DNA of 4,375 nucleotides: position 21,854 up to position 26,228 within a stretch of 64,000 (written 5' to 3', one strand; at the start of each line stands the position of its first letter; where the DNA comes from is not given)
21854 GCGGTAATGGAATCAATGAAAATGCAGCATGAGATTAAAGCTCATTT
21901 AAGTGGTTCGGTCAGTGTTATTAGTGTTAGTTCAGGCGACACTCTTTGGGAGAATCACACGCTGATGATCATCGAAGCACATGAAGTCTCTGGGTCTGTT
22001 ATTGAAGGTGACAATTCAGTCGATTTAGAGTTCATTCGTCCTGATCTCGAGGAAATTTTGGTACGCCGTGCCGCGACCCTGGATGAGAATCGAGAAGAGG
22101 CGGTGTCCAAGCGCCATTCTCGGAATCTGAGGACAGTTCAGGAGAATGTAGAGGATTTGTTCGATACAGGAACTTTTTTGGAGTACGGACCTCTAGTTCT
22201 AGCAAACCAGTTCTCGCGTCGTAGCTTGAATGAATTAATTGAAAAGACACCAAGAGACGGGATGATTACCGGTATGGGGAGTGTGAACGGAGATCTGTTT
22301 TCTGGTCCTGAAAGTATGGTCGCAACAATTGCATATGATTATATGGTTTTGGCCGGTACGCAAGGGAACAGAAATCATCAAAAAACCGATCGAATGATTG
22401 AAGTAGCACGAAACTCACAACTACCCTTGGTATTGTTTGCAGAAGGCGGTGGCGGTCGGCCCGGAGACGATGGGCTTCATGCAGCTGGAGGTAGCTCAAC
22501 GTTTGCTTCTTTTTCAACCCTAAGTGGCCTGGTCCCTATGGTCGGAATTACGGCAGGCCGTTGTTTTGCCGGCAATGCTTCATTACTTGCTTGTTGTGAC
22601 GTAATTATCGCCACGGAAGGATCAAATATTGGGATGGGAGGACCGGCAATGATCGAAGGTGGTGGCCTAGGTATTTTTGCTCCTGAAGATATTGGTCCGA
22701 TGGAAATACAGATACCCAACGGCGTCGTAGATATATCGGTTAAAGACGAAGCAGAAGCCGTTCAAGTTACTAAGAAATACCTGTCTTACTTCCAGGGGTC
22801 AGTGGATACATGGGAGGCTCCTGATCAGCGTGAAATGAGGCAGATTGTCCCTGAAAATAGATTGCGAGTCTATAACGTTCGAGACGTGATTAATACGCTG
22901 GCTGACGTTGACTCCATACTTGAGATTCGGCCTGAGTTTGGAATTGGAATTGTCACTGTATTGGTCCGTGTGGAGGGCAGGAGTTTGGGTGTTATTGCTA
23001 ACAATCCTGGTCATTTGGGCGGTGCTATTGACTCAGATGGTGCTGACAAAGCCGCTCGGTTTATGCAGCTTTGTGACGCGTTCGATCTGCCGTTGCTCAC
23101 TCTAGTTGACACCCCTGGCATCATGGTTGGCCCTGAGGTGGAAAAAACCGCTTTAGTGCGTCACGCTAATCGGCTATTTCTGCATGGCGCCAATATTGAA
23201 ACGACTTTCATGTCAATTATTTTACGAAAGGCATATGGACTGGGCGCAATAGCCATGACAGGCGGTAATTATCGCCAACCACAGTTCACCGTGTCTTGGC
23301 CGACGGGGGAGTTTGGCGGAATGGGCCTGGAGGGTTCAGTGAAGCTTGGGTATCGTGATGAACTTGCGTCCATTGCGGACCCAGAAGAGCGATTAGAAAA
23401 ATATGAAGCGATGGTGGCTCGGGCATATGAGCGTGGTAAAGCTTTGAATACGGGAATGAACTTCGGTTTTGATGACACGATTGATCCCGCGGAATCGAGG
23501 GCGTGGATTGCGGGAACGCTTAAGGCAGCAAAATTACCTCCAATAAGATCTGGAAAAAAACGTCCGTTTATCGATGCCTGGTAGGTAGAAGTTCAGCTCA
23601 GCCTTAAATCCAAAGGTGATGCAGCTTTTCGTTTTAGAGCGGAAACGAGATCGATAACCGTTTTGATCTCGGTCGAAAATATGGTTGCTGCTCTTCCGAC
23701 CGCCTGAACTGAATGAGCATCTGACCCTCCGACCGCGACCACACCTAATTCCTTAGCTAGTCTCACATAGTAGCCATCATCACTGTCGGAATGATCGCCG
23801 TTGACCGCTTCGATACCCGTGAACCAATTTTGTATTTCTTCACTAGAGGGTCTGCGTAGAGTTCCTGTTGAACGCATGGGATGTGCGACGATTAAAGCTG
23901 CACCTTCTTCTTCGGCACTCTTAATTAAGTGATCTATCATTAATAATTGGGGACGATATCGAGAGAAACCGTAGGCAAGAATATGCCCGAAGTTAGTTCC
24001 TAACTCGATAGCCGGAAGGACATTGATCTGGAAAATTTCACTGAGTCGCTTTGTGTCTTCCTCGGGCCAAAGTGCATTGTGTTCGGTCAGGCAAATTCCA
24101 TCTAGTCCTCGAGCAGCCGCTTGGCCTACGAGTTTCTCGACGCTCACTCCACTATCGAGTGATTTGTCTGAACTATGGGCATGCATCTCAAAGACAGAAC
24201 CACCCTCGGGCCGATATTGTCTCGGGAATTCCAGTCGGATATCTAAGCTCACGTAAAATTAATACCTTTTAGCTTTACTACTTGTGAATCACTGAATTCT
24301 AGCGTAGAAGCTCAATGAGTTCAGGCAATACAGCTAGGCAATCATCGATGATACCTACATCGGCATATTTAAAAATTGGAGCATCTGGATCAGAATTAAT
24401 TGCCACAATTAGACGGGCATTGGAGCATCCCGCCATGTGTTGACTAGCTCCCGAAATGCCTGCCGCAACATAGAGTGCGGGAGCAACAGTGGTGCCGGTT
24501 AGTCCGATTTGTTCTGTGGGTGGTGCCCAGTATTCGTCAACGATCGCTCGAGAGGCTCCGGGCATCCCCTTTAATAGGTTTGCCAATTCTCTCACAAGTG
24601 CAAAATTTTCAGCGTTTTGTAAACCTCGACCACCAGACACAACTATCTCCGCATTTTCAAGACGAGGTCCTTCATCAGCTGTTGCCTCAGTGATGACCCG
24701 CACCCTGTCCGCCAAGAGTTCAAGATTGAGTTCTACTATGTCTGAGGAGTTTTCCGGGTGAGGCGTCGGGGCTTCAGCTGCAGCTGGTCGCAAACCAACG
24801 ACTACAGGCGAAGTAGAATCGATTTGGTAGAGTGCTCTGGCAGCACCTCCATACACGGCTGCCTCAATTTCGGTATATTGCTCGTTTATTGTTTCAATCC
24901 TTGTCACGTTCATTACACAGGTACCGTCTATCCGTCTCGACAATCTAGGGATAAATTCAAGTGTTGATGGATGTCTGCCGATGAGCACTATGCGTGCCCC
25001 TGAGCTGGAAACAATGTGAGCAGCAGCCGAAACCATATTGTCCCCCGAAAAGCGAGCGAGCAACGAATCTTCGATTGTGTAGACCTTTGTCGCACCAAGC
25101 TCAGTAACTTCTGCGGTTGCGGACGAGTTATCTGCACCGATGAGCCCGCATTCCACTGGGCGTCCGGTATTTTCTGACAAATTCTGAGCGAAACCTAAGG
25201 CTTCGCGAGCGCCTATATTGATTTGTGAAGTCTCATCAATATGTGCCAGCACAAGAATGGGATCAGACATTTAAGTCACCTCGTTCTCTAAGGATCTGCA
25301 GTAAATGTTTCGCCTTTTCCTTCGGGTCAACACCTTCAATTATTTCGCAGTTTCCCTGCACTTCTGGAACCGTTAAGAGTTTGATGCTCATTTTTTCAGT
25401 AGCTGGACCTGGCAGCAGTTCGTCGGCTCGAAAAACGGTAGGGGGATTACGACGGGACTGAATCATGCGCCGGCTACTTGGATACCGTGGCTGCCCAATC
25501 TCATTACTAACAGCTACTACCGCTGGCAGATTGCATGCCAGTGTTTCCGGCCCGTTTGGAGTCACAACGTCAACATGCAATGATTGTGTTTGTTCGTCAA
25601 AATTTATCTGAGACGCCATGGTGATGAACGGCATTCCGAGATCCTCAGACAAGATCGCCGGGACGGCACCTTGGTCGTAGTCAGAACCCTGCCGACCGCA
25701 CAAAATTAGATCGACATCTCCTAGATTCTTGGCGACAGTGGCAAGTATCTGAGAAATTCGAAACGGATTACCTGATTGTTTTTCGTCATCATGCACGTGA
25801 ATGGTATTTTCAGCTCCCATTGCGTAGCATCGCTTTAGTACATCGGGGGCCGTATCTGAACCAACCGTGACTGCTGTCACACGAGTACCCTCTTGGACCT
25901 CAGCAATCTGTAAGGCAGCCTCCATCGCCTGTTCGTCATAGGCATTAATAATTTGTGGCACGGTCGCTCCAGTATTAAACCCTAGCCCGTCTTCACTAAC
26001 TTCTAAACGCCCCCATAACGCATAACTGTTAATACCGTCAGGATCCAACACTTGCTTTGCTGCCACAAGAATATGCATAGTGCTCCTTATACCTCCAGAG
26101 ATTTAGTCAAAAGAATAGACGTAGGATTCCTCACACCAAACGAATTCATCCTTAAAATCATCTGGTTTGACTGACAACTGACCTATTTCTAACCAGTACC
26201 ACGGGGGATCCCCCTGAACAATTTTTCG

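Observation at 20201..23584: Single-polypeptide BC-BCCP-CT acyl-CoA carboxylase divergently paired with enoyl-CoA hydratase and tandem CoA-transferases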

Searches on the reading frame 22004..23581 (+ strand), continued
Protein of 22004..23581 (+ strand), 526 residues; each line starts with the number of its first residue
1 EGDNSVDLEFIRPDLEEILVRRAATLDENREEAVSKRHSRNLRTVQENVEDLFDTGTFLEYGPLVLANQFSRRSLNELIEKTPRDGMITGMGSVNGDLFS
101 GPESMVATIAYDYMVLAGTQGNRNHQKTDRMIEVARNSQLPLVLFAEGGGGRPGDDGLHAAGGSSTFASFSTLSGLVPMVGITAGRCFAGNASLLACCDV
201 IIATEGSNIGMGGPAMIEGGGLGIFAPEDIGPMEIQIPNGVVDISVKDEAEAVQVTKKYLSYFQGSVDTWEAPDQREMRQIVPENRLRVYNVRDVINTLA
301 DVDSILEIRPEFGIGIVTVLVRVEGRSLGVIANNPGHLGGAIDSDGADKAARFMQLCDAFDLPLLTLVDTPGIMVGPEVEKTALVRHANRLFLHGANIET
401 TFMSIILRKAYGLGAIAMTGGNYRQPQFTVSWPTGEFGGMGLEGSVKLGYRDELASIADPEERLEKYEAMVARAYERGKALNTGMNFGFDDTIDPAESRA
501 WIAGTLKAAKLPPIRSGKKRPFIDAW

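Call 91: search_protein_families(library=ncbifam, proteins=[L089:3561-5288:+, L090:2566-4233:+, L091:2762-4351:+, L092:7574-9283:+, L095:2619-4226:+, L073:6414-8135:+], max_evalue=1e-60)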
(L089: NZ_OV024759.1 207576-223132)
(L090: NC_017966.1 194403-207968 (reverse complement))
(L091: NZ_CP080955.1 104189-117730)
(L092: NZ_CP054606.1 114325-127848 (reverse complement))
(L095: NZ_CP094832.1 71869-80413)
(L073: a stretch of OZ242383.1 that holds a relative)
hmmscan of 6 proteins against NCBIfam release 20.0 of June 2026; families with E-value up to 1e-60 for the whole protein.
L089:3561-5288:+ (575 aa): 13 families
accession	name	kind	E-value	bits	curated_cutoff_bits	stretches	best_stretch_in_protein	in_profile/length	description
NF004822.0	PRK06178.1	equivalog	3.1e-269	894.4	782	1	2-565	2-569/571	acyl-CoA synthetase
NF006181.0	PRK08314.1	subfamily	1.3e-99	334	705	1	16-559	5-550/563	long-chain-fatty-acid--CoA ligase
NF004837.0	PRK06187.1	subfamily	4.6e-91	305.7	476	1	40-564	11-523/531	long-chain-fatty-acid--CoA ligase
NF004114.0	PRK05605.1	equivalog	8.4e-85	285.2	766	1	39-565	36-571/575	long-chain-fatty-acid--CoA ligase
NF004229.0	PRK05677.1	subfamily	5e-71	239.8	879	1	38-559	25-551/563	long-chain-fatty-acid--CoA ligase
NF005463.0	PRK07059.1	subfamily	2.5e-70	237.5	869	1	37-559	23-552/557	long-chain-fatty-acid--CoA ligase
NF009233.0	PRK12583.1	subfamily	4.4e-69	233.3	832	1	36-559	17-546/558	fatty acid CoA ligase family protein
NF005220.0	PRK06710.1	equivalog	1.8e-68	231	1116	1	23-560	12-550/563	long-chain-fatty-acid--CoA ligase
NF005801.1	PRK07656.1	equivalog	6.4e-68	229.6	657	1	41-559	5-499/500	FadD3 family acyl-CoA ligase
NF006182.0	PRK08316.1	subfamily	2.5e-67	227.5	663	1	41-564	15-518/523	fatty acyl-CoA synthetase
NF009139.0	PRK12492.1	equivalog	1.8e-65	221.5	1018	1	49-559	36-558/562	long-chain-fatty-acid--CoA ligase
NF006523.0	PRK08974.1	equivalog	1.3e-63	215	884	0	212-559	206-549/561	long-chain-fatty-acid--CoA ligase FadD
NF006442.0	PRK08751.1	equivalog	1.8e-63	214.8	1023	0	209-559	205-554/560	long-chain fatty acid--CoA ligase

L090:2566-4233:+ (555 aa): 5 families
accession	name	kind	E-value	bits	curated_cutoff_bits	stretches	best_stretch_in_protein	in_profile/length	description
NF004808.0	PRK06155.1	equivalog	7.2e-139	463.5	722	1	11-549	19-539/542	ATP-dependent acyl-CoA ligase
NF004837.0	PRK06187.1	subfamily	2.4e-95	319.8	476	1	14-531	9-521/531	long-chain-fatty-acid--CoA ligase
NF006182.0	PRK08316.1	subfamily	2.7e-70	237.4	663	1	12-531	10-516/523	fatty acyl-CoA synthetase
NF005947.1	PRK08008.1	equivalog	1.1e-69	235.5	651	1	17-527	11-516/518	crotonobetaine/carnitine-CoA ligase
NF006134.1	PRK08279.1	equivalog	7.4e-62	209.7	625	1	9-535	40-570/605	long-chain-acyl-CoA synthetase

L091:2762-4351:+ (529 aa): 5 families
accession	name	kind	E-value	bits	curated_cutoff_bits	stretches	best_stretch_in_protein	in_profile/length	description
NF004808.0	PRK06155.1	equivalog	8e-136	453.4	722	1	6-527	17-539/542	ATP-dependent acyl-CoA ligase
NF004837.0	PRK06187.1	subfamily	1.2e-92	310.9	476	1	10-514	8-525/531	long-chain-fatty-acid--CoA ligase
NF005947.1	PRK08008.1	equivalog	1.2e-73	248.5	651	1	9-507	6-517/518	crotonobetaine/carnitine-CoA ligase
NF006182.0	PRK08316.1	subfamily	3.4e-70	237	663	0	312-511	318-517/523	fatty acyl-CoA synthetase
NF006134.1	PRK08279.1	equivalog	1.4e-63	215.4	625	1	8-511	42-567/605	long-chain-acyl-CoA synthetase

L092:7574-9283:+ (569 aa): 25 families
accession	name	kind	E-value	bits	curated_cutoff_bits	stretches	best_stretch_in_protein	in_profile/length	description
NF004822.0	PRK06178.1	equivalog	2.3e-246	818.9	782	1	2-568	2-566/571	acyl-CoA synthetase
NF006181.0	PRK08314.1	subfamily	1.5e-108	363.5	705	1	16-564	5-549/563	long-chain-fatty-acid--CoA ligase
NF004837.0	PRK06187.1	subfamily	3.2e-104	349.1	476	1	39-565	10-518/531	long-chain-fatty-acid--CoA ligase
NF004114.0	PRK05605.1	equivalog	4.7e-88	295.9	766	0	209-566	218-566/575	long-chain-fatty-acid--CoA ligase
NF005463.0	PRK07059.1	subfamily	2.9e-81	273.6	869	1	19-565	6-552/557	long-chain-fatty-acid--CoA ligase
NF009233.0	PRK12583.1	subfamily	3.8e-80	269.9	832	1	211-565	200-546/558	fatty acid CoA ligase family protein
NF005220.0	PRK06710.1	equivalog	1.2e-77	261.4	1116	0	208-563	202-547/563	long-chain-fatty-acid--CoA ligase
NF006182.0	PRK08316.1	subfamily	2e-77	260.8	663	1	40-565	14-513/523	fatty acyl-CoA synthetase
NF005801.1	PRK07656.1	equivalog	1.9e-76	257.7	657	1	42-565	6-499/500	FadD3 family acyl-CoA ligase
NF006442.0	PRK08751.1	equivalog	1.8e-75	254.4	1023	1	20-565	9-554/560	long-chain fatty acid--CoA ligase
NF009139.0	PRK12492.1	equivalog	1.4e-73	248.2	1018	1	23-565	11-558/562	long-chain-fatty-acid--CoA ligase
NF006523.0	PRK08974.1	equivalog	3.6e-73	246.6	884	0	212-565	206-549/561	long-chain-fatty-acid--CoA ligase FadD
NF004229.0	PRK05677.1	subfamily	3.4e-70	237.1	879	1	43-565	30-551/563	long-chain-fatty-acid--CoA ligase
NF005307.0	PRK06839.1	equivalog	1.9e-69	234.6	748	1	40-567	5-491/496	o-succinylbenzoate--CoA ligase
NF004814.0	PRK06164.1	equivalog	1e-68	232.3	677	1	41-562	14-523/540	acyl-CoA synthetase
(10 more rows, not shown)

L095:2619-4226:+ (535 aa): 7 families
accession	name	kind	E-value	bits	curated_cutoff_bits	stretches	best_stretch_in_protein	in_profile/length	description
NF004808.0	PRK06155.1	equivalog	3.8e-142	474.3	722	1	14-534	18-539/542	ATP-dependent acyl-CoA ligase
NF004837.0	PRK06187.1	subfamily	5.3e-93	312.1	476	1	19-515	10-521/531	long-chain-fatty-acid--CoA ligase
NF005947.1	PRK08008.1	equivalog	3.1e-77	260.3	651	1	18-512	8-517/518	crotonobetaine/carnitine-CoA ligase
NF006182.0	PRK08316.1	subfamily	9.2e-72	242.2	663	1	15-515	9-516/523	fatty acyl-CoA synthetase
NF006134.1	PRK08279.1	equivalog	1.6e-68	231.8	625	1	13-521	40-572/605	long-chain-acyl-CoA synthetase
NF006572.0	PRK09088.1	equivalog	4.3e-63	213.7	696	1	26-517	10-488/491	acyl-CoA synthetase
NF004797.0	PRK06145.1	equivalog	5.7e-61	206.4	850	1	26-514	11-493/499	acyl-CoA synthetase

L073:6414-8135:+ (574 aa): 6 families
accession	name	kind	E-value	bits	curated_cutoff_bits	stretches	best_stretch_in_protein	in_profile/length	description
NF004808.0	PRK06155.1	equivalog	1.9e-139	465.4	722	1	67-570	34-540/542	ATP-dependent acyl-CoA ligase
NF004837.0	PRK06187.1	subfamily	6.1e-91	305.3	476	1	60-551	14-521/531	long-chain-fatty-acid--CoA ligase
NF005947.1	PRK08008.1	equivalog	4.9e-69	233.3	651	1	80-549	37-518/518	crotonobetaine/carnitine-CoA ligase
NF006182.0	PRK08316.1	subfamily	1.6e-68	231.5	663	1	60-550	17-515/523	fatty acyl-CoA synthetase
NF006134.1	PRK08279.1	equivalog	5.4e-66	223.4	625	0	45-329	35-327/605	long-chain-acyl-CoA synthetase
NF009233.0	PRK12583.1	subfamily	2.2e-63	214.6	832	0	58-553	22-551/558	fatty acid CoA ligase family protein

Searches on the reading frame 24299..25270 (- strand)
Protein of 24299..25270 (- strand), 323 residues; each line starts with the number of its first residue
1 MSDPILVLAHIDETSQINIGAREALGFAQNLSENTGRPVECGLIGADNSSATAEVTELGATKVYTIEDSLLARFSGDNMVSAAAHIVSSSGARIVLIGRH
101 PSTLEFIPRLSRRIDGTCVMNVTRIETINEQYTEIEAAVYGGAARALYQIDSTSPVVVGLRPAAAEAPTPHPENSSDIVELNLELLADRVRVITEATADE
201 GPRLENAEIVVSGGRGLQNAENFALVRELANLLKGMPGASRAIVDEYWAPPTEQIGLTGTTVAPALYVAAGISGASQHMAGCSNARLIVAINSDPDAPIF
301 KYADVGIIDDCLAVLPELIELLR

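Call 5: search_protein_families(library=pfam, proteins=[window:24299-25270:-])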
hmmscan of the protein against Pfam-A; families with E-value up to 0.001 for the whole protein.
window:24299-25270:- (323 aa): 2 families
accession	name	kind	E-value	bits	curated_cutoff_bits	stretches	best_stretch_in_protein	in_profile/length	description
PF00766.25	ETF_alpha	-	4.2e-32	110.4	27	1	204-282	2-80/81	Electron transfer flavoprotein FAD-binding domain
PF01012.27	ETF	-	4.7e-17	62.8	26.7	1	6-183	2-178/181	Electron transfer flavoprotein domain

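Call 6: search_protein_families(library=ncbifam, proteins=[window:24299-25270:-])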
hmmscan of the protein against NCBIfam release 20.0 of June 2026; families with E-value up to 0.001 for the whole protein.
window:24299-25270:- (323 aa): 5 families
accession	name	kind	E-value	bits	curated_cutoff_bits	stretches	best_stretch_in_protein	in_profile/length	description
NF042970.1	AcrlCoAredClosAcrA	equivalog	2.1e-39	135.7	600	2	197-322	229-357/360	acryloyl-CoA reductase electron transfer subunit beta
NF038209.1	mft_etfA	equivalog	4.1e-37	128.1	240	1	43-321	29-301/303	mycofactocin-associated electron transfer flavoprotein alpha subunit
NF008884.0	PRK11916.1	equivalog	3.5e-34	118.6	528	1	48-322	37-310/312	electron transfer flavoprotein subunit alpha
NF002889.0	PRK03363.1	equivalog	1.5e-29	103.4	549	1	48-320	37-309/313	electron transfer flavoprotein subunit alpha/FixB family protein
NF051845.1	EtFlavAlphaProt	equivalog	1.5e-26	93.4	600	1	21-321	108-398/406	electron transfer flavoprotein subunit alpha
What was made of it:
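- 24299..26078 (-): Electron-transfer flavoprotein alpha (24299-25270) and beta (25263-26078). Calls 5, 6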

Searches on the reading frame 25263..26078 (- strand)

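Call 5: search_protein_families(library=pfam, proteins=[window:25263-26078:-])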
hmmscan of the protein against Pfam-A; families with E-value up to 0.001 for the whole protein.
window:25263-26078:- (271 aa): 1 family
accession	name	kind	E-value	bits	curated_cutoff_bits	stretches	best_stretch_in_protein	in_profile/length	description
PF01012.27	ETF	-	2.2e-26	93.2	26.7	1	40-203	9-163/181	Electron transfer flavoprotein domain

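Call 6: search_protein_families(library=ncbifam, proteins=[window:25263-26078:-])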
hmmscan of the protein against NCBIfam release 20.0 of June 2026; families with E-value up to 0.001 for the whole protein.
window:25263-26078:- (271 aa): 6 families
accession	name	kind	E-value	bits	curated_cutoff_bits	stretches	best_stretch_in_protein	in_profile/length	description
NF040731.1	flavo_sub_EftB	exception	2.8e-32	112.1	445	1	39-265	28-256/260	electron transfer flavoprotein subunit beta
NF042971.1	AcrlCoAredClosAcrB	equivalog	1.2e-27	96.6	475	1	1-238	1-227/266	acryloyl-CoA reductase electron transfer subunit gamma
NF002888.0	PRK03359.1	subfamily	1.1e-24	87.2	219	1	43-255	33-244/256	putative electron transfer flavoprotein FixA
NF008998.0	PRK12342.1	equivalog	1.3e-22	80.4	338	1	43-265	32-251/254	electron transfer flavoprotein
TIGR04503.1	mft_etfB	hypoth_equivalog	1.4e-18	67.3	200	1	45-191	31-188/290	mycofactocin-associated electron transfer flavoprotein beta subunit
NF051844.1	ETFlavBetaProt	equivalog_domain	2.5e-07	30.5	350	1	55-199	27-165/254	electron transfer flavoprotein subunit beta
